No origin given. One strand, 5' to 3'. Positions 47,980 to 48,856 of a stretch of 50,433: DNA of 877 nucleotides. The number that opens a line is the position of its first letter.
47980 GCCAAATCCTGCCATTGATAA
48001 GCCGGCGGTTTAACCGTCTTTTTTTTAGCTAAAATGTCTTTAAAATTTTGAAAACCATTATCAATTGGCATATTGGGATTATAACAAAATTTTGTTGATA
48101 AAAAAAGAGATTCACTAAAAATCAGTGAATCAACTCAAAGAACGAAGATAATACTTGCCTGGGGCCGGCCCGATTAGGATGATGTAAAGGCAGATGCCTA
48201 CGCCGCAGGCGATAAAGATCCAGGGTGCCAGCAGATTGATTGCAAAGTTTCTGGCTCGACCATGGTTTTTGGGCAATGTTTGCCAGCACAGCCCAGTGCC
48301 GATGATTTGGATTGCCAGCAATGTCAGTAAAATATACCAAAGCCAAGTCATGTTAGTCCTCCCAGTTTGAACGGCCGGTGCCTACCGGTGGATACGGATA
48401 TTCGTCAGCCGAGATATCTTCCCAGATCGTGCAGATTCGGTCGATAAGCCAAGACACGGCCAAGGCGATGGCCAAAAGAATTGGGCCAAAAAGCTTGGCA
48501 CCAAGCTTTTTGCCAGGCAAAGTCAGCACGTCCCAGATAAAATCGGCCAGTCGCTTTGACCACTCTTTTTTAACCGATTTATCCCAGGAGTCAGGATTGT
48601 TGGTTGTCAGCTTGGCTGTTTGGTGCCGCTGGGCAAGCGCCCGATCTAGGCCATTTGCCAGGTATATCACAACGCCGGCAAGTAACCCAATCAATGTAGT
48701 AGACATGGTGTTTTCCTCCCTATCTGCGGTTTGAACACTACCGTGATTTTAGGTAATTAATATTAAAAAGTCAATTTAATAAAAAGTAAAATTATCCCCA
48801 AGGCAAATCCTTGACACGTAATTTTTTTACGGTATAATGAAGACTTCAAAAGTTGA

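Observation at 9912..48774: Nine or more GC-rich, SD-bearing, self-contained cassettes inserted between SD-less AT-rich housekeeping genes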

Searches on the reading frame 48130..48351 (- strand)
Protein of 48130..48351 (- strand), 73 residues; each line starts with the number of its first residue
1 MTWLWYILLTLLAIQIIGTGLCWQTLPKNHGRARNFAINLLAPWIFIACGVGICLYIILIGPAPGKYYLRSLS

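Call 43: search_protein_families(library=padloc, max_evalue=1, proteins=[window:48130-48351:-])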
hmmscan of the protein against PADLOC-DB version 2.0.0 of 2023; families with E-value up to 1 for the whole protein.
window:48130-48351:- (73 aa): 0 families

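Call 44: search_protein_families(library=ncbifam, max_evalue=1, proteins=[window:48130-48351:-])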
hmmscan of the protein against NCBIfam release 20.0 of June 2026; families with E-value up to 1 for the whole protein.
window:48130-48351:- (73 aa): 1 family
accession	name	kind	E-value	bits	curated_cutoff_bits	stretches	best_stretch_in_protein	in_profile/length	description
NF007909.0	PRK10621.1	equivalog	0.04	13.2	383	1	7-69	105-165/266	hypothetical protein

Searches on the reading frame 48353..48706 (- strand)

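Call 17: search_protein_families(library=pfam, max_evalue=1, proteins=[window:48353-48706:-])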
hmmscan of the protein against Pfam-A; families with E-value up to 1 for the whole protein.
window:48353-48706:- (117 aa): 0 families

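Call 18: search_protein_families(library=phrogs, max_evalue=1, proteins=[window:48353-48706:-])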
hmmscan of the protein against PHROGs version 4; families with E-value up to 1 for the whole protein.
window:48353-48706:- (117 aa): 1 family
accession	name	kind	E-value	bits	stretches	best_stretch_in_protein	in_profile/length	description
phrog_14774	-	unknown function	0.21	11.7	1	40-79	142-181/212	-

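Call 43: search_protein_families(library=padloc, max_evalue=1, proteins=[window:48353-48706:-])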
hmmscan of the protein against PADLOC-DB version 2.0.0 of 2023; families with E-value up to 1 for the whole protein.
window:48353-48706:- (117 aa): 0 families

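Call 44: search_protein_families(library=ncbifam, max_evalue=1, proteins=[window:48353-48706:-])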
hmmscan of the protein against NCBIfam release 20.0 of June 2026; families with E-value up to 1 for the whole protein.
window:48353-48706:- (117 aa): 1 family
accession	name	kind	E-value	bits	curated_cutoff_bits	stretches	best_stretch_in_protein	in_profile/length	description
NF049904.1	lambda_TipJ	exception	0.26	8.7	1950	1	40-72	259-291/1163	phage attachment tail tip protein J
